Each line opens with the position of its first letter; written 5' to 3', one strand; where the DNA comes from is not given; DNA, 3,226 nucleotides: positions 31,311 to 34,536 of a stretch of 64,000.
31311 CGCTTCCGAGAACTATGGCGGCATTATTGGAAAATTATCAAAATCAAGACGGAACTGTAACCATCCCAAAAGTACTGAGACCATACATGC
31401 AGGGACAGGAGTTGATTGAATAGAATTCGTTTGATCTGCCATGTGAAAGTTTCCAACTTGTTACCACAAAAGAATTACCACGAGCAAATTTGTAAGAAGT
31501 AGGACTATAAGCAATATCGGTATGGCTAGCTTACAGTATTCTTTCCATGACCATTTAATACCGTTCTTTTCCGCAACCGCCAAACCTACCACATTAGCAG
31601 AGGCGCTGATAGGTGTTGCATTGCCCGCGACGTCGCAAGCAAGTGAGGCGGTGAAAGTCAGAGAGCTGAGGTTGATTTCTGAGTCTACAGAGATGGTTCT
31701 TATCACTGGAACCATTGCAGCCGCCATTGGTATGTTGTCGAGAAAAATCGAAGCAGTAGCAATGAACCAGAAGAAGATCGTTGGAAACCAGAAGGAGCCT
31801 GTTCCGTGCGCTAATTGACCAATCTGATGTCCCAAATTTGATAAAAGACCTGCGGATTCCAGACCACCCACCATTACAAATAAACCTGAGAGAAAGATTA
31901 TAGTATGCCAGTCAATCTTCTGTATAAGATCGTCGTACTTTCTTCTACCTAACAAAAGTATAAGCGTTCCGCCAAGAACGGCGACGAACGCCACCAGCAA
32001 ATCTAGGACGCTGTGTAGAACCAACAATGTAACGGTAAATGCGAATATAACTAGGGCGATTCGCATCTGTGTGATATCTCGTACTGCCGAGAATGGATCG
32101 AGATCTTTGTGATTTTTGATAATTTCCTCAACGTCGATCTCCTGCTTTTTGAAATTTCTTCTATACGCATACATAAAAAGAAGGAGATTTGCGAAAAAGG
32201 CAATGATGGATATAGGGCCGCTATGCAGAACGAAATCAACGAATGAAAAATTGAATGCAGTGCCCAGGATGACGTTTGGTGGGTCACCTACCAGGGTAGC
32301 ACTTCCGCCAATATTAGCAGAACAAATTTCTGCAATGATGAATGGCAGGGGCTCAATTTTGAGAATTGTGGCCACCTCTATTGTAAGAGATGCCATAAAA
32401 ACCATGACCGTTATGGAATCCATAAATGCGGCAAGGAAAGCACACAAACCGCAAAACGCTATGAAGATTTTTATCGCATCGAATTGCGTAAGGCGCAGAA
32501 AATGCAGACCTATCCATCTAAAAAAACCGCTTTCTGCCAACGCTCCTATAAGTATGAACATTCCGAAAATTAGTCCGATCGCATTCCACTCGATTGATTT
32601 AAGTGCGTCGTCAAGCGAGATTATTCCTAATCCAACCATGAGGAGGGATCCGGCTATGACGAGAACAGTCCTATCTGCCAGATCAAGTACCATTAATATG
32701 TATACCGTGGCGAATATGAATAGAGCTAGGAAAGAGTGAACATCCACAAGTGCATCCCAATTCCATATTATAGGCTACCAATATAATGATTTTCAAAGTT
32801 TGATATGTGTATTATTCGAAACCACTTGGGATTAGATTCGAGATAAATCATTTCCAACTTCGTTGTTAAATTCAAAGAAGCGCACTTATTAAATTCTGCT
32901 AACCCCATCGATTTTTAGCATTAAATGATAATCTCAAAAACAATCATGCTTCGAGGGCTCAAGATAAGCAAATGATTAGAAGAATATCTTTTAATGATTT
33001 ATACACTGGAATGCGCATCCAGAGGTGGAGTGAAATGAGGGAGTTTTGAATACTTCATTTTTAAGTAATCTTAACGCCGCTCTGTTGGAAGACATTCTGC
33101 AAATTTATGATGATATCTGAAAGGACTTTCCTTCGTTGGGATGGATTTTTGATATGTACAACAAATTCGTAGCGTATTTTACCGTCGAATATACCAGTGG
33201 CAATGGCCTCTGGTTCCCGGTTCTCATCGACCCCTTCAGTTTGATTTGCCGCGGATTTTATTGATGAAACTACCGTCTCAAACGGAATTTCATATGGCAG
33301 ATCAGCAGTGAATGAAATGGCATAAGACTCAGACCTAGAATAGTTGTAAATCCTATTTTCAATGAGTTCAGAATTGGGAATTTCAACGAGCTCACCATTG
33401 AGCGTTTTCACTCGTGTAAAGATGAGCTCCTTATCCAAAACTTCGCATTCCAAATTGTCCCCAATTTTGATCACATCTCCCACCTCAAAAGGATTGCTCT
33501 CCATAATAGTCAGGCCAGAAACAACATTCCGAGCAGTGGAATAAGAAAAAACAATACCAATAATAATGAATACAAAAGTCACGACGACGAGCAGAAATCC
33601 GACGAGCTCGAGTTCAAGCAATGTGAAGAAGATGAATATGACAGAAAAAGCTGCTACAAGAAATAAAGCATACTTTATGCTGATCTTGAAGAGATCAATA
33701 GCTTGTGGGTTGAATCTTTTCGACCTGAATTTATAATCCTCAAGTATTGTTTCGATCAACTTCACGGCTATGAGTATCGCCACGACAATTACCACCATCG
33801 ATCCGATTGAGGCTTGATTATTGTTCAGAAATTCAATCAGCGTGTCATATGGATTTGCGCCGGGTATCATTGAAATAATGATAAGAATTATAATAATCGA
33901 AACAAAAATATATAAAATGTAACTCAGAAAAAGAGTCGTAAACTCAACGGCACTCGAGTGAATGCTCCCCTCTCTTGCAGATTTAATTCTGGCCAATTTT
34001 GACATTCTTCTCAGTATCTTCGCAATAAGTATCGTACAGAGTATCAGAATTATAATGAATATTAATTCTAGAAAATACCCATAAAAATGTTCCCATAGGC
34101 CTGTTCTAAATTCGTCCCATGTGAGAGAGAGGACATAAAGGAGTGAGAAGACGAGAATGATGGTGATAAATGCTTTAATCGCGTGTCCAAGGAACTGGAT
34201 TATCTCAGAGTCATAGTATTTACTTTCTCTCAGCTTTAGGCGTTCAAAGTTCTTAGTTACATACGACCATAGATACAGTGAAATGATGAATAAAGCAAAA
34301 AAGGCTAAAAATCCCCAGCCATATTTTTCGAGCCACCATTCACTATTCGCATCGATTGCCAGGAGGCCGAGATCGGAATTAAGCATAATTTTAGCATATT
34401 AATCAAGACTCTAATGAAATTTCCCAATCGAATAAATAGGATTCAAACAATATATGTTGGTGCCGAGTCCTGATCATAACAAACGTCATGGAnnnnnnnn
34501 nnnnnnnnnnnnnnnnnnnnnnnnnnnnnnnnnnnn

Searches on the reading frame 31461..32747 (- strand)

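Call 3: search_protein_families(library=pfam, proteins=[window:31461-32747:-], max_evalue=1)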
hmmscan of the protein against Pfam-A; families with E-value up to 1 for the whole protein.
window:31461-32747:- (428 aa): 4 families
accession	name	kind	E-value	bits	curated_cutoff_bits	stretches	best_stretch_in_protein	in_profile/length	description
PF03600.22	CitMHS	-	7.6e-71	239.4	31.9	2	16-366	1-332/336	Citrate transporter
PF02040.21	ArsB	-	1e-15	58.5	22.2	1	7-421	1-417/423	Arsenical pump membrane protein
PF06450.18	NhaB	-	3.6e-06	26.6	27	1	144-266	213-334/515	Bacterial Na+/H+ antiporter B (NhaB)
PF02656.20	DUF202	-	0.081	13.8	23.4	1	229-272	15-63/68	Domain of unknown function (DUF202)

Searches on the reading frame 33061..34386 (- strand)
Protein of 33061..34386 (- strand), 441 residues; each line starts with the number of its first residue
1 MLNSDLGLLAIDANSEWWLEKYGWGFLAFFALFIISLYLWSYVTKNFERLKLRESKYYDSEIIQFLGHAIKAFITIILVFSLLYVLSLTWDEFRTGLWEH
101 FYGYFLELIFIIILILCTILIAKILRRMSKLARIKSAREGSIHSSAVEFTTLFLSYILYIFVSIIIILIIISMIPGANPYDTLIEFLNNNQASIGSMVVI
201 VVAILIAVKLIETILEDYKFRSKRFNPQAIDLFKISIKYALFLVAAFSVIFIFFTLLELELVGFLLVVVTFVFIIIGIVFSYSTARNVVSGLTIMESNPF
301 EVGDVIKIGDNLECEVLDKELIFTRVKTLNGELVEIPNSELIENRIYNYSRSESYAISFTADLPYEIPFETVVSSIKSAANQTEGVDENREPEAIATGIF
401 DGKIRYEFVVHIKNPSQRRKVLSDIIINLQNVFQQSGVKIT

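Call 3: search_protein_families(library=pfam, proteins=[window:33061-34386:-], max_evalue=1)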
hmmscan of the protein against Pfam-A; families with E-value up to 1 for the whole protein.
window:33061-34386:- (441 aa): 2 families
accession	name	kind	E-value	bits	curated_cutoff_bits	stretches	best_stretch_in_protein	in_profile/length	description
PF00924.24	MS_channel_2nd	-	2.1e-16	60.2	20.2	1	285-351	3-68/68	Mechanosensitive ion channel, beta-domain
PF21082.3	MS_channel_3rd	-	0.00018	22.3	21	1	359-440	3-88/88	Mechanosensitive ion channel MscS, C-terminal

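Call 4: search_protein_families(library=ncbifam, proteins=[window:33061-34386:-], max_evalue=1)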
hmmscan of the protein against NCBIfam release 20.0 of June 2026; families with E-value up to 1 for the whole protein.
window:33061-34386:- (441 aa): 3 families
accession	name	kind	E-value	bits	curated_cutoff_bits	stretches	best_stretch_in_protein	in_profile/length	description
NF007662.0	PRK10334.1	subfamily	2e-08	33.8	321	1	186-439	16-267/286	small-conductance mechanosensitive channel MscS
NF047602.1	MscsSHelicob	equivalog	8.3e-08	32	400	1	249-440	56-249/260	small-conductance mechanosensitive channel MscS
NF008438.0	PRK11281.1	equivalog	2e-06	25.9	991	1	287-440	926-1079/1113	mechanosensitive channel MscK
